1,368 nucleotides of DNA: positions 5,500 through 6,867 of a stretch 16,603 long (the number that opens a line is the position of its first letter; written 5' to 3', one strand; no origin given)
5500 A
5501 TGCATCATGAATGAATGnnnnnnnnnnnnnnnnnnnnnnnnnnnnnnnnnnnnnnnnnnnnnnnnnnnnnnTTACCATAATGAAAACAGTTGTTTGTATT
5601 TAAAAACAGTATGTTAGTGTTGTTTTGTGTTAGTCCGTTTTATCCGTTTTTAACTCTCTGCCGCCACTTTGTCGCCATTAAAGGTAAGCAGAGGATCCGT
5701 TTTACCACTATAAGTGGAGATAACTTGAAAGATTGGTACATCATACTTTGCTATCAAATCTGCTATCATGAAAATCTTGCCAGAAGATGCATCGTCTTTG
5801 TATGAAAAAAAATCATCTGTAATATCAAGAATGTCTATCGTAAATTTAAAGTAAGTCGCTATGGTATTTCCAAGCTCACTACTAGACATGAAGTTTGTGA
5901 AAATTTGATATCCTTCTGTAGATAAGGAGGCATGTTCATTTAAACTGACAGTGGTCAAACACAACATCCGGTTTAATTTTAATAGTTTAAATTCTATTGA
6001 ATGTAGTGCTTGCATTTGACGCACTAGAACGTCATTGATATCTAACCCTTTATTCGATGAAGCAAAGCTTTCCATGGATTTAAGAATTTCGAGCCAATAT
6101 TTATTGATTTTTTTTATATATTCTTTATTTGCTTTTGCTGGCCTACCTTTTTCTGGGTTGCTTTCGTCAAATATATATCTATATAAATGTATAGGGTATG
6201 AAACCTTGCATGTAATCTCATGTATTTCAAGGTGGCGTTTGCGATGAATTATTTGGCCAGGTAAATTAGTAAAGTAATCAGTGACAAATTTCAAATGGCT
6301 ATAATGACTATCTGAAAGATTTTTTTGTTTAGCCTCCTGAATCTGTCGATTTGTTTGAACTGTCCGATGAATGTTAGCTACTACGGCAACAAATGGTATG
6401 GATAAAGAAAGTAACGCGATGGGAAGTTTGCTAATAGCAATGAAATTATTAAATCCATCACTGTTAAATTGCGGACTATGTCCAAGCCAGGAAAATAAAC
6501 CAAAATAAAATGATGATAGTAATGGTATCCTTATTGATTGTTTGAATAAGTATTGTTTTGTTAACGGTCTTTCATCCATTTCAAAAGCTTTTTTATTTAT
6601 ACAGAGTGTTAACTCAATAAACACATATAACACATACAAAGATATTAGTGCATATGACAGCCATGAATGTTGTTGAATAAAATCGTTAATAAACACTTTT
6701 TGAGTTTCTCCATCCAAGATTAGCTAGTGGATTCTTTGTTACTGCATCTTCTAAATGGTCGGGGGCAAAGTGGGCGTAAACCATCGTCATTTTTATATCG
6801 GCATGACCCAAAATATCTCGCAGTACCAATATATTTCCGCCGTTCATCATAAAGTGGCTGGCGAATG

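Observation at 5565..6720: AT-rich membrane-anchored orphan gene inserted between the att core and the prophage integrase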

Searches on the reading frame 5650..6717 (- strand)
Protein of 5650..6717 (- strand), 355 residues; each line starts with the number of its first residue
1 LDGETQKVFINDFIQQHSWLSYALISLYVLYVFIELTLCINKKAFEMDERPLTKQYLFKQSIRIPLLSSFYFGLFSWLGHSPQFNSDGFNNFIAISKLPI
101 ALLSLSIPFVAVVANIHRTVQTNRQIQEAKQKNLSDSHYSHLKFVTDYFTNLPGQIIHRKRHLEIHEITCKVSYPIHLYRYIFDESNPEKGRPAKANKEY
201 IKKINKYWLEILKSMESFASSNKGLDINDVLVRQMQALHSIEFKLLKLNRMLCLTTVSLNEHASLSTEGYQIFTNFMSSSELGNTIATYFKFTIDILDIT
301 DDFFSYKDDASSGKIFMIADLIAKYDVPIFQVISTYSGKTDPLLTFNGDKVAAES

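Call 7: search_protein_families(library=pfam, proteins=[window:5650-6717:-], max_evalue=0.1)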
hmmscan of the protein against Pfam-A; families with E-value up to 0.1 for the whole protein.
window:5650-6717:- (355 aa): 1 family
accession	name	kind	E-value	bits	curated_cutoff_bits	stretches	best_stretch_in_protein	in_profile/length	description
PF00956.23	NAP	-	0.032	13.9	28.6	1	123-224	13-103/266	Nucleosome assembly protein (NAP)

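Call 8: search_protein_families(library=padloc, proteins=[window:5650-6717:-], max_evalue=0.1)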
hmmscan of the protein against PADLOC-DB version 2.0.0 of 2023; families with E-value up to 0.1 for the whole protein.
window:5650-6717:- (355 aa): 0 families

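Call 9: search_protein_families(library=phrogs, proteins=[window:5650-6717:-], max_evalue=0.1)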
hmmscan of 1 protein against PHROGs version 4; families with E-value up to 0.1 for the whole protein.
window:5650-6717:- (355 aa): 2 families
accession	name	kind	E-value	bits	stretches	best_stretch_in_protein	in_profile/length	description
phrog_17460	-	unknown function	1.3e-118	397.4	1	11-335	2-339/343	-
phrog_3110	-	unknown function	0.065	14.5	0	198-237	7-47/83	-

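Call 10: search_protein_families(library=ncbifam, proteins=[window:5650-6717:-], max_evalue=0.1)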
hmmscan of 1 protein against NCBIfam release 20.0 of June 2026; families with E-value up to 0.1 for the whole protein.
window:5650-6717:- (355 aa): 0 families

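Call 13: find_homologous_proteins(query=window:5650-6717:-, max_evalue=0.001)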
Query window:5650-6717:- (355 aa): 34 proteins with E <= 0.001 among 1194 candidates.
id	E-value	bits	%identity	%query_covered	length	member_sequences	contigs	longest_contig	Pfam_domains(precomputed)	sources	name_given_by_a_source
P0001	2.8e-227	772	99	98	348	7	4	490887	-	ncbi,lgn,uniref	ncbi:hypothetical protein ABQ485_02135 [Citrobacter portucalensis]|uniref:hypothetical protein n=1 T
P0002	2.8e-172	591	75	98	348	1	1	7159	-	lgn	-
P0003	1.3e-170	585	72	98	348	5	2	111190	-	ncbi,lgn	ncbi:hypothetical protein ENINCK372B1_16830 [Enterobacter intestinihominis]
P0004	4.9e-163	560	71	97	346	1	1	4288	-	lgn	-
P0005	3.7e-156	538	69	98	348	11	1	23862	-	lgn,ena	-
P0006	1.7e-154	532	67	98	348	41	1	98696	-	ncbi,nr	ncbi:hypothetical protein NN660_002586 [Escherichia fergusonii]|nr:hypothetical protein [Escherichia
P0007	1.7e-154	532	66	98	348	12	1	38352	-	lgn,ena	-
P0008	1.7e-148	513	65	98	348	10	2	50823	-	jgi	-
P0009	7.0e-144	497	67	92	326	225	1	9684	-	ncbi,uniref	ncbi:hypothetical protein, partial [Escherichia coli]|uniref:hypothetical protein n=2 Tax=Enterobact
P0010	7.2e-143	494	63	98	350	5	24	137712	-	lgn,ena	-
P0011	2.4e-78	282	43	96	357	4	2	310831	-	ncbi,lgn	ncbi:TPA: hypothetical protein ACOELS_002112 [Enterobacter hormaechei subsp. xiangfangensis]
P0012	3.8e-78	281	43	95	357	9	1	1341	-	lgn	-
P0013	5.6e-77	277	44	95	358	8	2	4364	-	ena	-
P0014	1.8e-76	276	41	94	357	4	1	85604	-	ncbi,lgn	ncbi:hypothetical protein ACI0YD_003881 [Cronobacter sakazakii]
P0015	3.0e-75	272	44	91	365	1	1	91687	-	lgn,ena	-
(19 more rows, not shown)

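Call 25: find_related_loci(query=A2, collection=genome_contigs, flank=6000)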
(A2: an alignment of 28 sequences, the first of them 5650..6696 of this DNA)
Query A2 (348 aa) in genome_contigs; peptide patterns used: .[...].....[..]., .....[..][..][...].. (x = any residue, [..] = any of these).
33 stretches matched a pattern; 10 encode a relative of the query (tblastn E <= 1e-3); 10 distinct loci.
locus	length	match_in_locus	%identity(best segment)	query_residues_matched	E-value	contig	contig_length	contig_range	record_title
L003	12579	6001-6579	51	14-197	2e-54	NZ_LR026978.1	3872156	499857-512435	[Erwinia] mediterraneensis strain Marseille-P5165, whole genome shotgun sequence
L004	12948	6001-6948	33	38-347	3e-37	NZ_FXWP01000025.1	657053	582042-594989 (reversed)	Kosakonia pseudosacchari strain JM-387, whole genome shotgun sequence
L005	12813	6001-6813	30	38-295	3e-34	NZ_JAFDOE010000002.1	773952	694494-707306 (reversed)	Citrobacter sp. FP75 contig2, whole genome shotgun sequence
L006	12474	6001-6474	41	30-193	1e-29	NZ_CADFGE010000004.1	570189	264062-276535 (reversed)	Paraburkholderia fungorum strain LMG 16225, whole genome shotgun sequence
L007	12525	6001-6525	36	18-183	4e-28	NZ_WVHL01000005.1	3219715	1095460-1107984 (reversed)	Pseudomonas sp. LD120 Pseudomonas_sp_LD120_5, whole genome shotgun sequence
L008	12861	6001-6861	27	25-295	2e-27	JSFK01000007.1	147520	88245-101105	Pseudomonas chlororaphis strain EA105 contig_7, whole genome shotgun sequence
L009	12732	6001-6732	31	18-252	2e-27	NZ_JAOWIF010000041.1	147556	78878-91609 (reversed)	Citrobacter sp. Cu233 234, whole genome shotgun sequence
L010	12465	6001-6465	38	38-184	7e-25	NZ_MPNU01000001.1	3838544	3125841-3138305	Edwardsiella piscicida strain ACC35.1 scaffold00001, whole genome shotgun sequence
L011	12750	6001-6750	28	39-292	2e-29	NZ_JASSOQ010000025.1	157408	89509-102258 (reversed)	Lelliottia wanjuensis strain V104_15 NODE_10_length_157408_cov_16.962252, whole genome shotgun sequence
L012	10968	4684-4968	39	30-123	3e-14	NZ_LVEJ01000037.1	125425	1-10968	Pseudomonas fluorescens strain HKI0770 contig38, whole genome shotgun sequence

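Call 27: predict_structure(alignment_id=A2)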
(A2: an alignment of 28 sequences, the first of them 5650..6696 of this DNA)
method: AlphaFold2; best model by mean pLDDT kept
length: 348 residues; sequences in the alignment: 28
mean_pLDDT: 84.4   pTM: 0.63
mean pLDDT of the five models: 84.4, 84.1, 83.5, 82.7, 81.7
residues with pLDDT >= 90: 94; 70-90: 226; 50-70: 20; < 50: 8
segments of 3 or more residues with pLDDT < 50: 297-301, 346-348
pLDDT, mean of each block of 10 residues (from residue 1): 61 81 90 85 85 89 83 76 82 87 90 88 88 93 90 75 92 89 84 90 91 78 89 93 90 86 89 91 91 61 73 86 87 87 59
secondary structure, 60 per line:
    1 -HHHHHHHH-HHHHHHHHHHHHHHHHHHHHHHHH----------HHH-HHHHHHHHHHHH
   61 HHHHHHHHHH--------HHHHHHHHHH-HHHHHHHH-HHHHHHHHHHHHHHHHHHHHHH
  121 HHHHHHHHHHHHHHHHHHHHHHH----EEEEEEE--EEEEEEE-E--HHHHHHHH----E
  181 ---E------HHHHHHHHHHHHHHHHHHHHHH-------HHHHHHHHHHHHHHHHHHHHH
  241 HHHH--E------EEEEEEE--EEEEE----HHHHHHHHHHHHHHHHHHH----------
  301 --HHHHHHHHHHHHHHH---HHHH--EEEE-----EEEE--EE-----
elements in order: H2-9 H11-34 H49-70 H79-88 H90-97 H99-143 E148-154 E157-163 H168-175 H191-212 H220-244 E254-260 E263-267 H272-290 H303-317 H321-324 E327-330 E336-339

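Call 31: search_protein_representatives(alignment_id=A2)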
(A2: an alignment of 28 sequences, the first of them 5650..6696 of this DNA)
Query: 28 sequences, 350 profile positions. Proteins with E-value up to 0.001 (for the whole library): 954; up to 1e-10: 453; up to 1e-30: 157. The best 150 are listed.
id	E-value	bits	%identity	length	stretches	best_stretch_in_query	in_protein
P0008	6.6e-147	505.8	-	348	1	3-350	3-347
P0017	2.4e-139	481.0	-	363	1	1-343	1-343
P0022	1.5e-118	412.5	-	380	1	9-338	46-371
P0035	7.1e-102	357.7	-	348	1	1-335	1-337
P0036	1.8e-94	333.4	-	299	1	42-334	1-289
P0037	2.6e-86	306.6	-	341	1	8-328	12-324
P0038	4.5e-86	305.8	-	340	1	15-321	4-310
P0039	6.0e-85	302.1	-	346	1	12-337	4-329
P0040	5.5e-81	289.1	-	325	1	15-317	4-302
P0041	6.1e-81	288.9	-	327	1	14-321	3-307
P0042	1.3e-78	281.2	-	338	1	15-297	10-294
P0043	4.6e-78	279.5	-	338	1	16-305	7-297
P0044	3.3e-76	273.4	-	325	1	13-302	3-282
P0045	8.1e-76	272.0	-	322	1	10-310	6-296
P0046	2.5e-75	270.4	-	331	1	12-298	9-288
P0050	1.6e-73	264.5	-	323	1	16-296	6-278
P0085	1.4e-53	198.9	-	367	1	19-296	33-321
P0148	1.4e-39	152.9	-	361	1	17-318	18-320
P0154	1.4e-38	149.6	-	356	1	13-334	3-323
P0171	2.1e-34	135.9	-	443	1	33-295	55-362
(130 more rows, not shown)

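Call 34: search_protein_families(library=pfam, alignment_id=A3, max_evalue=0.01)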
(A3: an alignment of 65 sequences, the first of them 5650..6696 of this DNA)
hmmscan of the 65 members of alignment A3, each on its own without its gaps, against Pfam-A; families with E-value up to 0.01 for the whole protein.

A. member 1, window:5650-6696:- (348 aa): 0 families

B. families by the number of members that match (of 65 scanned): 7 families
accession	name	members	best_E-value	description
PF04290.18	DctQ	3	0.00038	Tripartite ATP-independent periplasmic transporters, DctQ component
PF14902.11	DUF4494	1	0.00046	Domain of unknown function (DUF4494)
PF22872.1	DUF7018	1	0.0013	Domain of unknown function (DUF7018)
PF18747.7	HMUD2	1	0.0037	5-hmdU DNA kinase 2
PF10906.13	Mrx7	1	0.0051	MIOREX complex component 7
PF01450.25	KARI_C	1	0.0071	Ketol-acid reductoisomerase, C-terminal domain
PF04746.17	DUF575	1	0.0084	Protein of unknown function (DUF575)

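Call 35: search_protein_families(library=padloc, alignment_id=A3, max_evalue=0.01)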
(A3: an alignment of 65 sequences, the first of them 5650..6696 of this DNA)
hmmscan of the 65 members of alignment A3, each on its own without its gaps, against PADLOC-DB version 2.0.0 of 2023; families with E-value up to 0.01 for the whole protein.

A. member 1, window:5650-6696:- (348 aa): 0 families

B. families by the number of members that match (of 65 scanned): 7 families
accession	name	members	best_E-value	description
PDLC02912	2TM_IV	1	4.4e-05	-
PDLC00682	Effector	1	0.0019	2TM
PDLC00220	KwaA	1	0.0037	Unknown function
PDLC04444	PDC-M13C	1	0.0049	-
PDLC00691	Effector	1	0.0051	2TM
PDLC04270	PDC-M01B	1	0.0058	-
PDLC00215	KwaA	1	0.0087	Unknown function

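Call 36: search_solved_structures(query=A3, max_evalue=1)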
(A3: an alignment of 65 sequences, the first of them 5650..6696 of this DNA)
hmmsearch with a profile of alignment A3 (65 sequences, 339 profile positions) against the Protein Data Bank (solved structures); distinct sequences matched with E-value up to 1: 21.
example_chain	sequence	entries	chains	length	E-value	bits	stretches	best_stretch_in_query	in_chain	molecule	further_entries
8qae_A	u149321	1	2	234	0.0041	19.7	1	185-310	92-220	sc-apCC-6-SLLA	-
9uvy_A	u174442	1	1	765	0.0054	19.3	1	143-306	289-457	Vasopressin V2 receptor,ARK1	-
9uvz_A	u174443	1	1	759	0.0055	19.3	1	143-306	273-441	Lysophosphatidic acid receptor 2,ARK1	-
8qad_A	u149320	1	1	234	0.022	17.3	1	182-311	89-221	sc-apCC-6-LLIA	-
3g67_A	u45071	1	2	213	0.028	16.9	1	183-311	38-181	Methyl-accepting chemotaxis protein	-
21ty_A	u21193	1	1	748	0.028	16.9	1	143-306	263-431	Free fatty acid receptor 2,human free fatty acid receptor 2 (FFA2) fused with de novo desi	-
2lch_A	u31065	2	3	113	0.085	15.4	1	184-278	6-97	Protein OR38 | computationally designed four-helix bundle protein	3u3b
3g6b_A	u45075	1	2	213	0.088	15.3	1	183-313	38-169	Methyl-accepting chemotaxis protein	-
8a3k_UNK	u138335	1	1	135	0.12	14.8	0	187-239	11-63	sc-apCC-4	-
9nzg_A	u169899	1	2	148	0.17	14.4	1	197-318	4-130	De novo designed protein, EPIC Q51N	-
8ur7_A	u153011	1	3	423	0.17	14.4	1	188-281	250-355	Trimer head HA,Hemagglutinin HA1 chain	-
9nze_A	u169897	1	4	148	0.25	13.8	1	187-310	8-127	De novo designed protein, EPIC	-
6fes_A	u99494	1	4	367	0.44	13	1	182-295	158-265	D12_BRIC2, a synthetic protein,D12_BRIC2, a synthetic protein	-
2c5j_A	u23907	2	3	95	0.54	12.7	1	182-243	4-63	T-SNARE AFFECTING A LATE GOLGI COMPARTMENT PROTEIN 1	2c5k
8qkd_A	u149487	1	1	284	0.55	12.7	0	184-303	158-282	sc-CC-5-24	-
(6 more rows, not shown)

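Call 37: search_protein_families(library=pfam, proteins=[L007:3731-5623:+, L007:7265-9157:+, L007:4952-5557:-, L007:9697-10332:-, L006:7035-8249:-, L006:8424-9386:-, L006:4679-5170:-, L006:3977-4669:-, L006:3211-3984:-, L006:743-2980:+], max_evalue=0.001)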
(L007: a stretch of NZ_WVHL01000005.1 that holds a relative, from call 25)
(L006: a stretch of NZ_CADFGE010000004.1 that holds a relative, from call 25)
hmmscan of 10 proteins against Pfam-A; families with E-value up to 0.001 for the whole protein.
L007:3731-5623:+ (630 aa): 0 families

L007:7265-9157:+ (630 aa): 2 families
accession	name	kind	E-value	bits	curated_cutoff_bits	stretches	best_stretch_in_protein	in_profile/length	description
PF05840.19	Phage_GPA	-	2.5e-24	86.3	31.4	1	147-380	76-319/321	Bacteriophage replication gene A protein (GPA)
PF23343.2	REP_ORF2-G2P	-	1.3e-06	29.1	27.8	1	256-378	3-98/99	Replication-associated protein ORF2/G2P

L007:4952-5557:- (201 aa): 0 families

L007:9697-10332:- (211 aa): 0 families

L006:7035-8249:- (404 aa): 1 family
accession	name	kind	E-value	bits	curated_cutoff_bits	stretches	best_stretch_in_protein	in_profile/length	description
PF13289.12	SIR2_2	-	1.9e-07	31.7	24.5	1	157-320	2-117/141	SIR2-like domain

L006:8424-9386:- (320 aa): 0 families

L006:4679-5170:- (163 aa): 0 families

L006:3977-4669:- (230 aa): 2 families
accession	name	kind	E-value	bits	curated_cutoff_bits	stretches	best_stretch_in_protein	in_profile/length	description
PF01656.29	CbiA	-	2.7e-06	27.8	25.4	1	11-128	3-86/125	CobQ/CobB/MinD/ParA nucleotide binding domain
PF10609.15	ParA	-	4.1e-05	23.6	27.1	1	6-55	3-52/246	NUBPL iron-transfer P-loop NTPase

L006:3211-3984:- (257 aa): 0 families

L006:743-2980:+ (745 aa): 1 family
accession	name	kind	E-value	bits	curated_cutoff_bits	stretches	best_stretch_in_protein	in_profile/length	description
PF02195.25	ParB_N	-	6.8e-06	26.5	26.3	1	51-128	26-93/95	ParB N-terminal domain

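Call 48: search_dna_similar(query=window:5650-6696:-, collection=phages, mode=protein, max_rows=40, max_evalue=0.001)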
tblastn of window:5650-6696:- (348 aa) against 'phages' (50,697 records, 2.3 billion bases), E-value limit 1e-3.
Records with a match: 7; places in all: 7; records where one place covers at least 80% of the query: 1.
Best place of each record, by identity: 60-80% 2; <60% 5.
By first word of the organism name: Vibrio 5; Klebsiella 1; Escherichia 1.
By host as written in the record: Klebsiella pneumoniae 1; pig 1; Vibrio cyclitrophicus 10N.286.55.F1 1; Vibrio cyclitrophicus 10N.239.312.A01 1; Vibrio cyclitrophicus 10N.286.52.F6 1; Vibrio cyclitrophicus 10N.286.54.C7 1; Vibrio cyclitrophicus 10N.286.54.F4 1.
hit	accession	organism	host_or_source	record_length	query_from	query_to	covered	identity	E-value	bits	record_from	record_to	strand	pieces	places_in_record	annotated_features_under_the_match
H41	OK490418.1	Klebsiella phage Kp4865-2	Klebsiella pneumoniae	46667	1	347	100%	66.0%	2e-139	442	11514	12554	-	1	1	record has no annotation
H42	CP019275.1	Escherichia coli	pig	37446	13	122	32%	69.1%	2e-40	157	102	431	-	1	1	hypothetical protein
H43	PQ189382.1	Vibrio phage 10N.286.55.F1_PE001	Vibrio cyclitrophicus 10N.286.55.F1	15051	70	234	47%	24.7%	2e-4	49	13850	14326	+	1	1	hypothetical protein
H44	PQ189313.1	Vibrio phage 10N.239.312.A01_PE001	Vibrio cyclitrophicus 10N.239.312.A01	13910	54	136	24%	31.9%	1e-4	50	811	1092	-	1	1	hypothetical protein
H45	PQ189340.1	Vibrio phage 10N.286.52.F6_PE001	Vibrio cyclitrophicus 10N.286.52.F6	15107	81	136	16%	46.4%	8e-6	54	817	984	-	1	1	hypothetical protein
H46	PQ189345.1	Vibrio phage 10N.286.54.C7_PE001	Vibrio cyclitrophicus 10N.286.54.C7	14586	81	136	16%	42.9%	1e-4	50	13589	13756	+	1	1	hypothetical protein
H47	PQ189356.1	Vibrio phage 10N.286.54.F4_PE001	Vibrio cyclitrophicus 10N.286.54.F4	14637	81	136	16%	42.9%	1e-4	50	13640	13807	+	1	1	hypothetical protein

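Call 52: fold_search(model_id=the predicted structure, library=viral)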
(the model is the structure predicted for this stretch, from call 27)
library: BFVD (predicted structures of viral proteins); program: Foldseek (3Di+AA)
matches with E <= 10: 187; with E <= 0.001: 0
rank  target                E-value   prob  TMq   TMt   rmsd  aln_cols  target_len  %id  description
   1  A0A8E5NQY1            1.0e-01  0.11  0.13  0.11  33.6       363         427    7  (no name in the UniProt tables at hand)
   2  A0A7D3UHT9            2.1e-01  0.14  0.17  0.14  34.9       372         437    7  (no name in the UniProt tables at hand)
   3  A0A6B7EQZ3            2.7e-01  0.09  0.15  0.11  33.2       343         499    8  (no name in the UniProt tables at hand)
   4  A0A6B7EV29            3.0e-01  0.15  0.16  0.14  37.4       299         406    8  (no name in the UniProt tables at hand)
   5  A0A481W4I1            3.4e-01  0.13  0.17  0.17  32.7       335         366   11  Virion structural protein [Pseudomonas phage Psa21]
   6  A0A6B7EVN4            3.7e-01  0.13  0.19  0.16  34.5       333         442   10  (no name in the UniProt tables at hand)
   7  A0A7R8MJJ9            6.0e-01  0.04  0.13  0.11  31.6       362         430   10  Uncharacterized protein [Klebsiella phage vB_KvM-Eowyn]
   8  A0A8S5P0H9            6.7e-01  0.20  0.18  0.30  19.3       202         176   12  Uncharacterized protein [Myoviridae sp. ctrf010]
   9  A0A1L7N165            6.7e-01  0.07  0.15  0.10  36.0       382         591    7  Uncharacterized protein [Ralstonia phage RP12]
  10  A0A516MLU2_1          7.0e-01  0.06  0.12  0.04  35.9       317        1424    9  (no name in the UniProt tables at hand)
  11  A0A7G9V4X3            8.3e-01  0.21  0.14  0.26  10.1       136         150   11  (no name in the UniProt tables at hand)
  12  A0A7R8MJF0            8.3e-01  0.08  0.16  0.13  34.7       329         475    7  Uncharacterized protein [Klebsiella phage vB_KvM-Eowyn]
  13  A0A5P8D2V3            8.3e-01  0.06  0.16  0.13  38.4       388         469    9  (no name in the UniProt tables at hand)
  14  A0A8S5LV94            8.3e-01  0.04  0.10  0.15  21.8       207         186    8  Uncharacterized protein [Siphoviridae sp. ctFn287]
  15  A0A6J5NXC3            9.2e-01  0.13  0.16  0.10  31.5       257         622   10  Uncharacterized protein [uncultured Caudovirales phage]
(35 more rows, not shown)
